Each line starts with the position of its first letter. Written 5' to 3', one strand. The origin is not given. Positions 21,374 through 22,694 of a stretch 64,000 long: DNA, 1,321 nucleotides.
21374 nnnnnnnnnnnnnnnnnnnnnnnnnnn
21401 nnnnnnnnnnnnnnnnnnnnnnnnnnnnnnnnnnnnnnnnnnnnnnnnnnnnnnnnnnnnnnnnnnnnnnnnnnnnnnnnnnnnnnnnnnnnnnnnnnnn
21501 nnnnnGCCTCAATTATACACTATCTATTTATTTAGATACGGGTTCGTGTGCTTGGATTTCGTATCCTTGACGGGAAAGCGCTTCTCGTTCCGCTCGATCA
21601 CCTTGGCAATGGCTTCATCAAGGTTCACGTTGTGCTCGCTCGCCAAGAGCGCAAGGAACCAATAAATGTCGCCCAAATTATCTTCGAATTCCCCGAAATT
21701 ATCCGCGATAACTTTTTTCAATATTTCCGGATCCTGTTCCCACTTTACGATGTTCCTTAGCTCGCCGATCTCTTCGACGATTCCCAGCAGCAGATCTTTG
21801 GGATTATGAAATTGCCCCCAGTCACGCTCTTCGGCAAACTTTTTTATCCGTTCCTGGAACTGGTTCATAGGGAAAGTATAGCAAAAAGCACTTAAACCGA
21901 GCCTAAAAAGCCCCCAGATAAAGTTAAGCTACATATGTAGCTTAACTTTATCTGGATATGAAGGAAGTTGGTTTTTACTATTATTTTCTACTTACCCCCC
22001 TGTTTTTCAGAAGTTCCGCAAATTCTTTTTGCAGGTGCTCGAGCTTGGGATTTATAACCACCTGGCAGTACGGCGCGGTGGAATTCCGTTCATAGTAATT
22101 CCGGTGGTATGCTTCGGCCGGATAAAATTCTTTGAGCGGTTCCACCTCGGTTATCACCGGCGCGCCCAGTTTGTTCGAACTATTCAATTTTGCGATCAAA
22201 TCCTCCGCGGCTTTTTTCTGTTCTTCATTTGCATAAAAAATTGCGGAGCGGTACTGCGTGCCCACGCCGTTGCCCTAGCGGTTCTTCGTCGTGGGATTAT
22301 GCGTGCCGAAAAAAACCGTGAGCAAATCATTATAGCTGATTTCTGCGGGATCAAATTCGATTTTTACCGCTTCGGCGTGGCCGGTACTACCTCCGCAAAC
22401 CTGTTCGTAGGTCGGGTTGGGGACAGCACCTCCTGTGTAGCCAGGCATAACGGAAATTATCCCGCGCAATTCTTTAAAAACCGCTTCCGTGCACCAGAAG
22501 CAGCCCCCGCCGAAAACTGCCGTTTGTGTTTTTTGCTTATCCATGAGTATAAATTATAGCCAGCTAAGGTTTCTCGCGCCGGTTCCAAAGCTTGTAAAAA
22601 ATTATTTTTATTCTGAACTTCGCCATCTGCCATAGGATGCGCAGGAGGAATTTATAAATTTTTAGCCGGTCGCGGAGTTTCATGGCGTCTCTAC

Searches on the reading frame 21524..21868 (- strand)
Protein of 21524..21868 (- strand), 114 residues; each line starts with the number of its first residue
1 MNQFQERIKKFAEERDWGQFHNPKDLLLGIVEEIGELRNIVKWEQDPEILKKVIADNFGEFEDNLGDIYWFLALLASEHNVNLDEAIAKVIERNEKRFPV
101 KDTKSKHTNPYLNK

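Call 17: search_protein_families(library=pfam, proteins=[window:21524-21868:-], max_evalue=0.001)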
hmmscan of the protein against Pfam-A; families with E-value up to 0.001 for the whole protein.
window:21524-21868:- (114 aa): 2 families
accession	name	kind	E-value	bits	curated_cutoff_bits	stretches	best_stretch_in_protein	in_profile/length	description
PF12643.12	MazG-like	-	1.5e-05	25.6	27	1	36-105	9-77/85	MazG-like family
PF03819.22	MazG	-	1.9e-05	25.3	22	1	23-99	3-71/74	MazG nucleotide pyrophosphohydrolase domain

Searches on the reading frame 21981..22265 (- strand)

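Call 17: search_protein_families(library=pfam, proteins=[window:21981-22265:-], max_evalue=0.001)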
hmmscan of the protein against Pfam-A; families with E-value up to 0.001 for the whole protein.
window:21981-22265:- (94 aa): 1 family
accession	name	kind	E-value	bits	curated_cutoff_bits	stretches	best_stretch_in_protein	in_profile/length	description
PF01625.27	PMSR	-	3.8e-21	76.4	23.7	1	1-68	87-153/153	Peptide methionine sulfoxide reductase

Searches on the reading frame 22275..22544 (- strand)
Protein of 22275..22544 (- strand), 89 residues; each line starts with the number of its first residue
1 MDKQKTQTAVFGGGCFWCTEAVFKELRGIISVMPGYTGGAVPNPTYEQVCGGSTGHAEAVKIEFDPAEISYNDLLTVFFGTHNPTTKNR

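Call 17: search_protein_families(library=pfam, proteins=[window:22275-22544:-], max_evalue=0.001)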
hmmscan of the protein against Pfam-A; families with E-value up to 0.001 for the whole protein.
window:22275-22544:- (89 aa): 1 family
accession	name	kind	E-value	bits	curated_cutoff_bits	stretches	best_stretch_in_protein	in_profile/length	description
PF01625.27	PMSR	-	7.1e-36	124.2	23.7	1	8-89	1-82/153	Peptide methionine sulfoxide reductase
